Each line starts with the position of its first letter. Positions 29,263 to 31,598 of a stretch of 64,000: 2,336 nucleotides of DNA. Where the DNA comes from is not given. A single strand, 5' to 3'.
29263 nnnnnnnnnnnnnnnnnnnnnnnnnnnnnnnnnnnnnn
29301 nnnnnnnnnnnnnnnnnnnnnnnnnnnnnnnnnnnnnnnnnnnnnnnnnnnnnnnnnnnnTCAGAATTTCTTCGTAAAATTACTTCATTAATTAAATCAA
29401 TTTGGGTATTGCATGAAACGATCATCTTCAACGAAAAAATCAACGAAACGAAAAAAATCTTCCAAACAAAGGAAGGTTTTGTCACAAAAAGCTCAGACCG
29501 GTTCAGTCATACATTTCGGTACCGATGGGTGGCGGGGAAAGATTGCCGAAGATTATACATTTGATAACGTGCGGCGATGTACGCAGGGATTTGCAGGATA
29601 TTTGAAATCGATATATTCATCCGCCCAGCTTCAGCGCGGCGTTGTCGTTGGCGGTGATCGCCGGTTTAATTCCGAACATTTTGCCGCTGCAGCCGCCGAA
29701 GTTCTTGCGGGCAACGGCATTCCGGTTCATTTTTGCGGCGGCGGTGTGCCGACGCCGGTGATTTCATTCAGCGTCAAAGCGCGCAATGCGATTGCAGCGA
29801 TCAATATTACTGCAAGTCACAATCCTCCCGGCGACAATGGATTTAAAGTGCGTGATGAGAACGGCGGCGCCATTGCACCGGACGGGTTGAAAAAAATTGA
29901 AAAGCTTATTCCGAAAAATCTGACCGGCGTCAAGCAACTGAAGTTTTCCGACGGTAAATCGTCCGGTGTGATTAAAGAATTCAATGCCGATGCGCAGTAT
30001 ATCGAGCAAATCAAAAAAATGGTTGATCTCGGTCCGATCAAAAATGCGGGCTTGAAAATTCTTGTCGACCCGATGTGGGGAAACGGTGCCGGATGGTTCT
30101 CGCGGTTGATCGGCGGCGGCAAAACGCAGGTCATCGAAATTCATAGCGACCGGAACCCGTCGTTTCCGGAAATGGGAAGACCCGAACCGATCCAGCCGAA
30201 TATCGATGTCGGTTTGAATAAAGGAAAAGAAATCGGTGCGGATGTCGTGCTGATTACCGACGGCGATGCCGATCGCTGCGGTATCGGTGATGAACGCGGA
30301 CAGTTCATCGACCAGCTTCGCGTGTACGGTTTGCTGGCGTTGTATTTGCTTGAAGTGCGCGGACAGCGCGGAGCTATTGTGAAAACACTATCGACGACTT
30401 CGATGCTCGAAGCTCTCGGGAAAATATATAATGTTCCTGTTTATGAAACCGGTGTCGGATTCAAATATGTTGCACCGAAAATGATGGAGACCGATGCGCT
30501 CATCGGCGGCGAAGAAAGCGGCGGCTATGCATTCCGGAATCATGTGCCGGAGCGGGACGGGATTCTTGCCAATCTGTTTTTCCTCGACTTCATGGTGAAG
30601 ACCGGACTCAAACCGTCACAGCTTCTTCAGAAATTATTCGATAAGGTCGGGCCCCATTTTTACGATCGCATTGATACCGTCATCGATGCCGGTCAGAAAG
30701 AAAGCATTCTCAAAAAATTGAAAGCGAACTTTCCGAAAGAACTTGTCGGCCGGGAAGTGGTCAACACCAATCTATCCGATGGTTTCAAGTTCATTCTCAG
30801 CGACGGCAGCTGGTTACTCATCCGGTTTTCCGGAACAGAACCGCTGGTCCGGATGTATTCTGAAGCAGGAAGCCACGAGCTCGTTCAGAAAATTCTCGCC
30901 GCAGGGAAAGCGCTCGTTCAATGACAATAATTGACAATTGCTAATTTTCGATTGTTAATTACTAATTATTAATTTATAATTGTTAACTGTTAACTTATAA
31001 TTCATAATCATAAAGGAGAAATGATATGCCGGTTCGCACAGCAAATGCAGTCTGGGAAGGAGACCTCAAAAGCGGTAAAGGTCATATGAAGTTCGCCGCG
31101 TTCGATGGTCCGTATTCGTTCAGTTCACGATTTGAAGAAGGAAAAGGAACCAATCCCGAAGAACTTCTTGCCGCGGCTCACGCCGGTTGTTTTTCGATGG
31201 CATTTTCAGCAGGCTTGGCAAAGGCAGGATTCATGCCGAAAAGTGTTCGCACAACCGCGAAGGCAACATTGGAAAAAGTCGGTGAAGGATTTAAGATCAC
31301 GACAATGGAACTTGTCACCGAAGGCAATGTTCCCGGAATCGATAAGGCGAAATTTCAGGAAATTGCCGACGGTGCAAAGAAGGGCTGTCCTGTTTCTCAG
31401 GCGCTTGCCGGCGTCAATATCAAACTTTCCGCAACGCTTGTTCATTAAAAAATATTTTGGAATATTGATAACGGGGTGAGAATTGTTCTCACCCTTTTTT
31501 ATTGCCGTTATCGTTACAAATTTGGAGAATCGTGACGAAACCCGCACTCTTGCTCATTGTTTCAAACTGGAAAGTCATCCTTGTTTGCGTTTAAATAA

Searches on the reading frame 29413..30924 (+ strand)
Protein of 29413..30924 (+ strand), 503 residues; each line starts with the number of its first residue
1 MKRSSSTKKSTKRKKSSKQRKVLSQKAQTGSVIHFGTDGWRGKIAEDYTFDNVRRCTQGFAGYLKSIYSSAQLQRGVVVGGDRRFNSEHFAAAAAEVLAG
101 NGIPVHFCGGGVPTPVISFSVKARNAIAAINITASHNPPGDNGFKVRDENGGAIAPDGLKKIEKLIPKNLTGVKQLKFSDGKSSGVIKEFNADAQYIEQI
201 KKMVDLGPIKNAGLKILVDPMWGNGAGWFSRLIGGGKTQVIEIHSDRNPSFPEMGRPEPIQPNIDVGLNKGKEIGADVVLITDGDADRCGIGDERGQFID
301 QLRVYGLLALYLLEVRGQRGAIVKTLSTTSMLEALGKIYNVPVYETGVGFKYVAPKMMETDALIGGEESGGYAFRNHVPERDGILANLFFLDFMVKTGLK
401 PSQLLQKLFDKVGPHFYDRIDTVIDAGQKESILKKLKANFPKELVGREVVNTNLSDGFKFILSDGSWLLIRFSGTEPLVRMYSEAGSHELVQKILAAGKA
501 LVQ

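Call 94: search_protein_families(library=pfam, proteins=[window:29413-30924:+], max_evalue=0.001)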
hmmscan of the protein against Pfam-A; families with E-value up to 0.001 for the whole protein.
window:29413-30924:+ (503 aa): 4 families
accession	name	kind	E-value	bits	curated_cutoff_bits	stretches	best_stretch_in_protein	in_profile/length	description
PF02878.22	PGM_PMM_I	-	3.9e-38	130.7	22.5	1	34-169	3-134/138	Phosphoglucomutase/phosphomannomutase, alpha/beta/alpha domain I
PF02880.22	PGM_PMM_III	-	8e-27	94.1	20.7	1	304-411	5-114/115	Phosphoglucomutase/phosphomannomutase, alpha/beta/alpha domain III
PF02879.22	PGM_PMM_II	-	2.2e-19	70.4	29.3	1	195-296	2-103/103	Phosphoglucomutase/phosphomannomutase, alpha/beta/alpha domain II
PF00408.26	PGM_PMM_IV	-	3.5e-09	37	23.1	1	448-496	16-63/68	Phosphoglucomutase/phosphomannomutase, C-terminal domain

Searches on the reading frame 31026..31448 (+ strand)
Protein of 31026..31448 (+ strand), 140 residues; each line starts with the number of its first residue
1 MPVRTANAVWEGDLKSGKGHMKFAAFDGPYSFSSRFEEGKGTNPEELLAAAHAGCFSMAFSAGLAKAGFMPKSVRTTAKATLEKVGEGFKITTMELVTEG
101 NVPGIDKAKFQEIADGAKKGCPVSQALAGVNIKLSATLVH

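Call 94: search_protein_families(library=pfam, proteins=[window:31026-31448:+], max_evalue=0.001)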
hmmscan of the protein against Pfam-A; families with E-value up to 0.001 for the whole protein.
window:31026-31448:+ (140 aa): 1 family
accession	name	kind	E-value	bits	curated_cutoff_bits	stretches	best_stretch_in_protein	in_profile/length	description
PF02566.24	OsmC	-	4.4e-20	72.4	27.5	1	38-134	2-99/100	OsmC-like protein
